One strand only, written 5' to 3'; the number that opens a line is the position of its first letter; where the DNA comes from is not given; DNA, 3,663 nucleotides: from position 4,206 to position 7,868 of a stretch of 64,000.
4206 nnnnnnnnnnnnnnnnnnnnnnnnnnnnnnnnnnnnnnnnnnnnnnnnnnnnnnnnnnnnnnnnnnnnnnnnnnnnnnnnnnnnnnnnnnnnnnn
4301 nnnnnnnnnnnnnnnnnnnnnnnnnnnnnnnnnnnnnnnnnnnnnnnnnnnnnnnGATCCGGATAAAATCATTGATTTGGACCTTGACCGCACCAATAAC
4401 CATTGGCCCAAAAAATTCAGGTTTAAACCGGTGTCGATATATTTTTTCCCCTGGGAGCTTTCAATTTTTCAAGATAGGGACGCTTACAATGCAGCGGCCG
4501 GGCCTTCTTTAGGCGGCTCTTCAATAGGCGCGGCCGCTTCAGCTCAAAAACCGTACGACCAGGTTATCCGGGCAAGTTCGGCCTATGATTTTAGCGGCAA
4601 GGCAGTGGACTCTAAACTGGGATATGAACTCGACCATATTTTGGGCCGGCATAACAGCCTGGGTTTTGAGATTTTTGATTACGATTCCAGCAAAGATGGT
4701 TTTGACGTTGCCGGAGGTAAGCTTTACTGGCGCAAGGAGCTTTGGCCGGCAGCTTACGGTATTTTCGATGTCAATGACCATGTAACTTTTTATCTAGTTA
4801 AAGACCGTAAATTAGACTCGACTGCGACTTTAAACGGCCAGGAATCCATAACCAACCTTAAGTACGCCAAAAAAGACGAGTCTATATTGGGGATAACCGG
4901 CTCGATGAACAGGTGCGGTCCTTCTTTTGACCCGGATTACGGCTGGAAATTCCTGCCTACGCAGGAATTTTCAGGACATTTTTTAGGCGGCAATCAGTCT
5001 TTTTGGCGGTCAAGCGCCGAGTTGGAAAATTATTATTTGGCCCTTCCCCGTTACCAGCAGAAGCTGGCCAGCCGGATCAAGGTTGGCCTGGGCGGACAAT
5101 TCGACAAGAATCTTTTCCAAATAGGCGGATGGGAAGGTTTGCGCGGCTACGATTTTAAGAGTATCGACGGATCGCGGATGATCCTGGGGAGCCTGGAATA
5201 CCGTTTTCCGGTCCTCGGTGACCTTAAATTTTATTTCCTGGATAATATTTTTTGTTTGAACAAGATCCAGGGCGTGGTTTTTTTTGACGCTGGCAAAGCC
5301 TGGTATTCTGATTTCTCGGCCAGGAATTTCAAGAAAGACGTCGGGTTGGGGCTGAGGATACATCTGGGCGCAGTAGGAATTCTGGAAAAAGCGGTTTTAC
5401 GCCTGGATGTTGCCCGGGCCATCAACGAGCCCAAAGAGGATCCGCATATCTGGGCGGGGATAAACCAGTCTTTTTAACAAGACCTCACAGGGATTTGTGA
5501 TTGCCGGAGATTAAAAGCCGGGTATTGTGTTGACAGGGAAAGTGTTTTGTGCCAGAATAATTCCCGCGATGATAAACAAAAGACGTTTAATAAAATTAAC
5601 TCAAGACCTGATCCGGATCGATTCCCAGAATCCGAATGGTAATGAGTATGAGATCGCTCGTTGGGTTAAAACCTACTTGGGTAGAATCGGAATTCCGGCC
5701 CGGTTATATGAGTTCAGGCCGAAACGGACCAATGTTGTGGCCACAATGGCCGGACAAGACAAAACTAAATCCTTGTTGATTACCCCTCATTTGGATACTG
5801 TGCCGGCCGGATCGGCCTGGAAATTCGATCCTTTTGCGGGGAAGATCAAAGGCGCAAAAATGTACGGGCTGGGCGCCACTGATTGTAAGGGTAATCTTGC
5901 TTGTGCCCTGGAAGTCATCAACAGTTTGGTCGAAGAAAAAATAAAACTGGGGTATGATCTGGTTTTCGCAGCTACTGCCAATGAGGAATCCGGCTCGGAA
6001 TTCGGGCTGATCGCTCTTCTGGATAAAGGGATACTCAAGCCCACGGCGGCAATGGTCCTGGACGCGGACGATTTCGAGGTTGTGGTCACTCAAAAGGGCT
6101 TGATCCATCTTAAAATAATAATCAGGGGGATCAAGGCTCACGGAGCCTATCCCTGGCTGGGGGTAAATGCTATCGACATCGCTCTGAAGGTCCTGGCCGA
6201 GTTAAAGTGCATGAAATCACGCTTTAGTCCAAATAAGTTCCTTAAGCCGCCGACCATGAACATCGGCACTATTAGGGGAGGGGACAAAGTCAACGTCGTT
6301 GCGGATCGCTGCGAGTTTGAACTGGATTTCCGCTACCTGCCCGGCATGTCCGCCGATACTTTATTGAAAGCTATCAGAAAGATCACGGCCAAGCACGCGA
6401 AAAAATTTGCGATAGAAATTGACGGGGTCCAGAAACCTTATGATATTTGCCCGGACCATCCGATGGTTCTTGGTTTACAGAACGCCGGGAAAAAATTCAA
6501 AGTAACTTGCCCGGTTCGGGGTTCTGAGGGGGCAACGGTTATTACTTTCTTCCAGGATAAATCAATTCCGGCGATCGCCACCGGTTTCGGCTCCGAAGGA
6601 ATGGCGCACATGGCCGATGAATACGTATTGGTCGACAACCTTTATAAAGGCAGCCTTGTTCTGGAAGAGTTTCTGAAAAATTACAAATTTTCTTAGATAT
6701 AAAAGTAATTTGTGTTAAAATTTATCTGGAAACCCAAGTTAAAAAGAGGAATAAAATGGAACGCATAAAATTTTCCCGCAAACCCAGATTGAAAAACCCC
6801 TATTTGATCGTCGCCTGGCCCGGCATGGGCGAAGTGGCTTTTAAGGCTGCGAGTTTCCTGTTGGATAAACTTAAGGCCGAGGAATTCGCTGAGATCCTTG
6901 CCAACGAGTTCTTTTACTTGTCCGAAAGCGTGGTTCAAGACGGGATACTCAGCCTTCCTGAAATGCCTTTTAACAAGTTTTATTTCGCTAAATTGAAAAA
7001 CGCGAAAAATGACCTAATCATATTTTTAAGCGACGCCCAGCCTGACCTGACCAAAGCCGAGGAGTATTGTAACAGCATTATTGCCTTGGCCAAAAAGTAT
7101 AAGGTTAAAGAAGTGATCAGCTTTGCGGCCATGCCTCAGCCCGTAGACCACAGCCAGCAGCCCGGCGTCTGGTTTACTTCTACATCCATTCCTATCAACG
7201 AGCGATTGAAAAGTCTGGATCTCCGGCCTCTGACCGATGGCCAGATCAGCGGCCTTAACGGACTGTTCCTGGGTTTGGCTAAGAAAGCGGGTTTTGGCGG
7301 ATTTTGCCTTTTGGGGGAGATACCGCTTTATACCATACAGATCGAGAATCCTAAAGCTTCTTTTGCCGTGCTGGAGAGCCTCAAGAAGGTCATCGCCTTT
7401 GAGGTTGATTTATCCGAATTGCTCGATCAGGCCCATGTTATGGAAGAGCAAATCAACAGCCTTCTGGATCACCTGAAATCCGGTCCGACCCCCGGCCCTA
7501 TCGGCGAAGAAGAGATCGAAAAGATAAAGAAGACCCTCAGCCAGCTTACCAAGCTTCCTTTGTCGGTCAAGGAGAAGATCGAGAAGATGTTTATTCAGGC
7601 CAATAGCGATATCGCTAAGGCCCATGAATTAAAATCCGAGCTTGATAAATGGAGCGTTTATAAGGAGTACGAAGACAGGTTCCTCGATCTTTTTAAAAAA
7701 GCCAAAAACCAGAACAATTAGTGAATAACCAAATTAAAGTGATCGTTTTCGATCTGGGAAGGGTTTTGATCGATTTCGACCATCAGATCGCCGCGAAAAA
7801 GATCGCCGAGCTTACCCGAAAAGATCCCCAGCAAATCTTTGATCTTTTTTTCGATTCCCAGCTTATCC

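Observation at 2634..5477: M1 aminopeptidase-like domain fused to an Omp85/BamA-type beta-barrel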

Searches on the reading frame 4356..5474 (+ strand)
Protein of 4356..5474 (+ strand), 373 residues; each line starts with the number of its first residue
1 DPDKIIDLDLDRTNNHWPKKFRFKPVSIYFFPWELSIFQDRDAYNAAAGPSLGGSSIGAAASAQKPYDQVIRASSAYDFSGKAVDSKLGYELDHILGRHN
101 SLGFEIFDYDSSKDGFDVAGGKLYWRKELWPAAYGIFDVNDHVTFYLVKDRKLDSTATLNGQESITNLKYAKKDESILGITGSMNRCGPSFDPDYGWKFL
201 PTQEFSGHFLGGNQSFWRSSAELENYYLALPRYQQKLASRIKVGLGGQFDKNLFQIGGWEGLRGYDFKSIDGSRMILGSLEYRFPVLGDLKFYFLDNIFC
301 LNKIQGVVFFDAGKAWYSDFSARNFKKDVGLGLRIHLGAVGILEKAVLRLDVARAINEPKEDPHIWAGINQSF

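Call 33: search_solved_structures(query=window:4356-5474:+, max_evalue=1, show_alignments=2)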
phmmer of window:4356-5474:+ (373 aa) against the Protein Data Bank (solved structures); distinct sequences matched with E-value up to 1: 2.
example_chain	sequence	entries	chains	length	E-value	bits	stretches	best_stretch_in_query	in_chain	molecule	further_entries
8ci9_C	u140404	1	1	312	0.51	12.5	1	212-291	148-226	Deoxypodophyllotoxin synthase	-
7e37_A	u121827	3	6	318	0.53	12.4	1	212-291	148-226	Deoxypodophyllotoxin synthase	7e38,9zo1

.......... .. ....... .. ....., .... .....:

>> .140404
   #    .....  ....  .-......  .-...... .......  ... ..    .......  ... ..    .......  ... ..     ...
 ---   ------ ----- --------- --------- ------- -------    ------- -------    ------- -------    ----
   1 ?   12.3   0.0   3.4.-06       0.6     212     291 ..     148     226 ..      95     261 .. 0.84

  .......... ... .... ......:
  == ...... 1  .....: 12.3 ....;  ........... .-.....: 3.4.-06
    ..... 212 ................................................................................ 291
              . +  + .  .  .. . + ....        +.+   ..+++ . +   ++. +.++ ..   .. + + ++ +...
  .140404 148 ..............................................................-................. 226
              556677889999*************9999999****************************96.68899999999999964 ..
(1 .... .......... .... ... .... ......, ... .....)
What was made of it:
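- Tried and rejected: Barrel vs PDB, single sequence: the search found only chance hits (call 33).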

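Call 49: search_solved_structures(query=A3, max_evalue=1, show_alignments=2)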
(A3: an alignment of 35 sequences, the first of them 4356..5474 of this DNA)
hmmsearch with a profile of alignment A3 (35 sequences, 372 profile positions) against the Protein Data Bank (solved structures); distinct sequences matched with E-value up to 1: 21.
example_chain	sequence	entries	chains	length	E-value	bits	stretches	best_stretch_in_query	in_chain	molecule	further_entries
9ccg_A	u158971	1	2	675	7.6e-10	41.3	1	187-372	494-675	POTRA domain-containing protein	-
8us4_A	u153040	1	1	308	8.2e-06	28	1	180-313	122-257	Translocation and assembly module subunit TamA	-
8us1_A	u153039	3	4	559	4.4e-05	25.6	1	180-311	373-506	Translocation and assembly module subunit TamA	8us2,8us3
4n74_A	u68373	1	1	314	0.00031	22.8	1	194-368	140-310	Predicted outer membrane protein and surface antigen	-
9hjm_A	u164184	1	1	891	0.0013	20.8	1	260-342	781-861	Putative outer membrane protein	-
4c00_A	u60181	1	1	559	0.0015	20.6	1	194-368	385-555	TRANSLOCATION AND ASSEMBLY MODULE TAMA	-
23sp_A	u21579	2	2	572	0.0016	20.5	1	194-368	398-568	Translocation and assembly module subunit TamA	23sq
9xdc_A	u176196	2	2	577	0.0017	20.4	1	194-368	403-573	Translocation and assembly module subunit TamA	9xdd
6fsu_A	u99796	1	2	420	0.15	14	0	212-269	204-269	Outer membrane protein assembly factor BamA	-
9co2_A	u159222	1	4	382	0.16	13.9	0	212-269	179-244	Outer membrane protein assembly factor BamA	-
4n75_A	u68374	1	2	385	0.16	13.9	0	212-269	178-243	Outer membrane protein assembly factor BamA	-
9cs0_A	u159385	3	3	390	0.16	13.9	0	212-269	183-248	Outer membrane protein assembly factor BamA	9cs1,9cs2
7p1c_A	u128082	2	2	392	0.17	13.9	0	212-269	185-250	Outer membrane protein assembly factor BamA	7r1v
4c4v_A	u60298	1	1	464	0.25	13.3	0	212-269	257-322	OUTER MEMBRANE PROTEIN ASSEMBLY FACTOR BAMA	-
4c4v_B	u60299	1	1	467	0.26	13.2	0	212-269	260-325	OUTER MEMBRANE PROTEIN ASSEMBLY FACTOR BAMA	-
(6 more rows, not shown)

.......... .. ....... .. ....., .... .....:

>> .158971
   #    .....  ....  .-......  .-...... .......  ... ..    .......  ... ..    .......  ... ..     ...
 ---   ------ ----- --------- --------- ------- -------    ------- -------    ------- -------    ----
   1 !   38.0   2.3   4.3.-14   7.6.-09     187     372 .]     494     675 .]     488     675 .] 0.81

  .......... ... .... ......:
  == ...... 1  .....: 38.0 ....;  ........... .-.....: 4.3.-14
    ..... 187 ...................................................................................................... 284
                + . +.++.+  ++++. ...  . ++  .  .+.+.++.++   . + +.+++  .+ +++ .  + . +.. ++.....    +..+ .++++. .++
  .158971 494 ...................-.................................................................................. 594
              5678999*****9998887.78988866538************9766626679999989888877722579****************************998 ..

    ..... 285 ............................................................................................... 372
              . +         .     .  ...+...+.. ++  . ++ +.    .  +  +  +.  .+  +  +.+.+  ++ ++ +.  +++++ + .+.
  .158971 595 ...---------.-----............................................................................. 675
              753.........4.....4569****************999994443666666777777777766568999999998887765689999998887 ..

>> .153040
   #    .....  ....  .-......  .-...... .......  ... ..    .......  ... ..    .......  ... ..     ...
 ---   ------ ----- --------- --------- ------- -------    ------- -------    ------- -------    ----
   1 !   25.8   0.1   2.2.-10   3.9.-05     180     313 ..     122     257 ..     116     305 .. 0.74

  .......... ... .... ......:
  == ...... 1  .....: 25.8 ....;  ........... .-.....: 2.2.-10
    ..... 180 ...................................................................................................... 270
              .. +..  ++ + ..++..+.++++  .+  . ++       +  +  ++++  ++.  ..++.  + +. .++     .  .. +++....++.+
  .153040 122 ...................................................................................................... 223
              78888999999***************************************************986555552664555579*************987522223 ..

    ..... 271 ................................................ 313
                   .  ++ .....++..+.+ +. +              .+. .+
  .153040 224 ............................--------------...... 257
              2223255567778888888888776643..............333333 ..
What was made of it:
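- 4485..5474 (+): 16-stranded Omp85-type beta barrel, aa 618-947, ending in Phe947. A profile of the region hits F. nucleatum BamA (7.6e-10) and TamA (8e-6) in the PDB (call 49).
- Tried and rejected: A 35-sequence profile was needed (call 49).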

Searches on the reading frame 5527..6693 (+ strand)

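Call 3: search_protein_families(library=pfam, proteins=[window:5527-6693:+], max_evalue=0.1)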
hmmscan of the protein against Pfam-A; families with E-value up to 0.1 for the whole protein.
window:5527-6693:+ (389 aa): 4 families
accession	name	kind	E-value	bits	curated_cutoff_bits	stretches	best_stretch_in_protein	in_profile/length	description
PF01546.33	Peptidase_M20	-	9.5e-29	101.2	24.6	1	87-384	4-205/206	Peptidase family M20/M25/M40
PF07687.19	M20_dimer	-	5.3e-26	91.1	21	1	188-293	2-105/107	Peptidase dimerisation domain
PF04389.22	Peptidase_M28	-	3.6e-08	33.8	21.3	1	69-156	1-69/193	Peptidase family M28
PF05343.19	Peptidase_M42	-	0.011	15.2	23.2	0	119-158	134-171/292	M42 glutamyl aminopeptidase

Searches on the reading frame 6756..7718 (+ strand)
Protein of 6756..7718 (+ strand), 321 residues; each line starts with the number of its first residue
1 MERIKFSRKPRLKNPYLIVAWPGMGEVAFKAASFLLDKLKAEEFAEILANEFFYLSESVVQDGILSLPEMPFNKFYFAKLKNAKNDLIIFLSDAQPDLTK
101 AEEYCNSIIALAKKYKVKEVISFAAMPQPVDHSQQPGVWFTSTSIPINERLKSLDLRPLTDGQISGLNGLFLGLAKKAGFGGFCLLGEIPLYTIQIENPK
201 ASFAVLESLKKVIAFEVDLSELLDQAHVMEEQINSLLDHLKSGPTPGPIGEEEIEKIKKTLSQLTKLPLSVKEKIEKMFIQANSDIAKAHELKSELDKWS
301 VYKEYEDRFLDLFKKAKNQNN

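Call 3: search_protein_families(library=pfam, proteins=[window:6756-7718:+], max_evalue=0.1)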
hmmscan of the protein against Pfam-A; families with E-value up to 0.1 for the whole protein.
window:6756-7718:+ (321 aa): 1 family
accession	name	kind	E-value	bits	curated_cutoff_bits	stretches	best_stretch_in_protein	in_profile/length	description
PF09754.15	PAC2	-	2e-35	123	25.8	1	17-236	1-214/215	PAC2 family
